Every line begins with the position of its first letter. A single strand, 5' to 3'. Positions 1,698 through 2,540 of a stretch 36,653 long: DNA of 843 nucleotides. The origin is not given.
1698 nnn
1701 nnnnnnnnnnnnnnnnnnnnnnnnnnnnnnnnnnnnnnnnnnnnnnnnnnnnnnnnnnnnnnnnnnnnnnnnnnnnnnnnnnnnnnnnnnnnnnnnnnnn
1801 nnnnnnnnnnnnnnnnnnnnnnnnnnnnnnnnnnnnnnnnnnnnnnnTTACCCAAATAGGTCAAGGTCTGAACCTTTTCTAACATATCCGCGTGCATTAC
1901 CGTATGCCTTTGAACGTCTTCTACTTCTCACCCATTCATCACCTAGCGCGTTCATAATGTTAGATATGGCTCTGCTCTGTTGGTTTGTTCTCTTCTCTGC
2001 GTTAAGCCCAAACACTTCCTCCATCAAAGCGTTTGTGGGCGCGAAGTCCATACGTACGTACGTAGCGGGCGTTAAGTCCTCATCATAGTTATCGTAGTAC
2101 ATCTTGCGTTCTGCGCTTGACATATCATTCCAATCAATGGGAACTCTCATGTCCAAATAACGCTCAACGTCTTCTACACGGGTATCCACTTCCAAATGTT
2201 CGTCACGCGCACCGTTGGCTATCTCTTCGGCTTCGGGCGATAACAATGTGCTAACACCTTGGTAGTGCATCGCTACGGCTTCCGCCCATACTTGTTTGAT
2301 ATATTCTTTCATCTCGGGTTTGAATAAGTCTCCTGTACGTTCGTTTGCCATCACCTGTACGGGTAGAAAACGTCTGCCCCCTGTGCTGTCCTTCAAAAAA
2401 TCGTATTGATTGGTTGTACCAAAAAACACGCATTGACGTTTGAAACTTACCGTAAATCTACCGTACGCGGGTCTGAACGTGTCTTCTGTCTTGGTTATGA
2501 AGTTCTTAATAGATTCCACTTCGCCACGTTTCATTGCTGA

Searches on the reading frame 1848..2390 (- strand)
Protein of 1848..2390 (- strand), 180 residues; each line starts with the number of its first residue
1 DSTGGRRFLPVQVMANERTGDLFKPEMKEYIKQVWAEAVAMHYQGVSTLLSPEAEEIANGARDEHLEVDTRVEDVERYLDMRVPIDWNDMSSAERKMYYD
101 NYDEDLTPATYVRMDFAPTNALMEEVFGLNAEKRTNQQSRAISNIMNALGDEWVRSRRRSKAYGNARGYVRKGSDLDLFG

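Call 69: find_homologous_proteins(query=window:1848-2390:-, max_evalue=0.00001)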
Query window:1848-2390:- (180 aa): 3 proteins with E <= 0.00001 among 100 candidates.
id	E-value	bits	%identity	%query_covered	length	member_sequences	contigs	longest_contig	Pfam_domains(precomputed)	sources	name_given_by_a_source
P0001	4.4e-99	348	86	100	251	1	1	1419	PF05272.18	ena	-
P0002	2.2e-44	170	63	72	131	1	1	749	-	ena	-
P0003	1.7e-39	154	45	96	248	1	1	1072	PF05272.18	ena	-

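Call 77: predict_structure(alignment_id=A3)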
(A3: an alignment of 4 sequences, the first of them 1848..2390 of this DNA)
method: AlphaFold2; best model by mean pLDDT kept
length: 180 residues; sequences in the alignment: 4
mean_pLDDT: 60.3   pTM: 0.45
mean pLDDT of the five models: 60.3, 54.4, 53.9, 52.9, 49.7
residues with pLDDT >= 90: 1; 70-90: 59; 50-70: 49; < 50: 71
segments of 3 or more residues with pLDDT < 50: 1-10, 14-18, 21-24, 43-50, 53-55, 59-68, 151-180
pLDDT, mean of each block of 10 residues (from residue 1): 41 49 53 57 48 50 45 78 86 88 86 72 81 70 65 41 39 40
secondary structure, 60 per line:
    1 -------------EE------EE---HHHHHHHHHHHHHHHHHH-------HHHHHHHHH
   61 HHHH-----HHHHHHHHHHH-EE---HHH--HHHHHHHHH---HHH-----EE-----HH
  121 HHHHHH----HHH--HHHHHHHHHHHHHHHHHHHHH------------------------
elements in order: H27-44 H52-64 H70-80 H92-100 H119-126 H136-156

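Call 84: fold_search(model_id=the predicted structure, library=pdb)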
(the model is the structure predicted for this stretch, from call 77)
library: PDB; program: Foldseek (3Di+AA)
matches with E <= 10: 52; with E <= 0.001: 0
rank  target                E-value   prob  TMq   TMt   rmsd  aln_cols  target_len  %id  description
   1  7pds_C                5.4e-03  1.00  0.42  0.19   8.8       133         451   22  The structure of PriRep1 with dsDNA (released 2022-07-13)
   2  7pds_D                7.0e-03  1.00  0.41  0.18   4.0       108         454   21  The structure of PriRep1 with dsDNA (released 2022-07-13)
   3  7pds_B                1.0e-02  1.00  0.40  0.18   4.5       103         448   21  The structure of PriRep1 with dsDNA (released 2022-07-13)
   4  7pds_A                1.1e-02  1.00  0.41  0.18   4.8       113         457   22  The structure of PriRep1 with dsDNA (released 2022-07-13)
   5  7pds_E                1.7e-02  1.00  0.40  0.18   4.9       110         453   22  The structure of PriRep1 with dsDNA (released 2022-07-13)
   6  9g0d_B                6.9e-01  0.07  0.15  0.18  15.2       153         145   15  Structure of human Mical1 bMERB_V978A domain:Rab10 complex. (released 2025-07-02)
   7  8h7g_G                8.4e-01  0.06  0.20  0.19  17.6       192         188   14  Cryo-EM structure of the human SAGA complex (released 2022-12-14)
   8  9e0k                  2.2e+00  0.05  0.18  0.02  21.8       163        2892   10  Cryo-EM structure of human cytoplasmic dynein-1 in the presence of ATP (released 2025-07-09)
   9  9yoq_K                2.5e+00  0.02  0.12  0.08  20.5       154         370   15  Core module of ctSAGA (released 2025-12-03)
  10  3a6p_A                2.8e+00  0.04  0.18  0.05  16.0       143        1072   16  Crystal structure of Exportin-5:RanGTP:pre-miRNA complex (released 2009-12-08)
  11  9bn0                  2.8e+00  0.02  0.14  0.02  22.6       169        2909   14  State-7 of motor domain from full-length human dynein-1 in apo condition (released 2025-04-23)
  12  7ktr_D                3.0e+00  0.03  0.15  0.13  25.8       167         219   10  Cryo-EM structure of the human SAGA coactivator complex (TRRAP, core) (released 2021-11-10)
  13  6zzx_4                3.0e+00  0.02  0.13  0.12  18.8       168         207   14  Structure of low-light grown Chlorella ohadii Photosystem I (released 2021-07-28)
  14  8abq_A                3.2e+00  0.03  0.15  0.13  17.0       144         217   17  Structure of the SNX1-SNX5 complex, Pt derivative (released 2023-06-21)
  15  1z1b_A                3.4e+00  0.03  0.18  0.10  16.5       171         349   13  Crystal structure of a lambda integrase dimer bound to a COC' core site (released 2005-06-28)
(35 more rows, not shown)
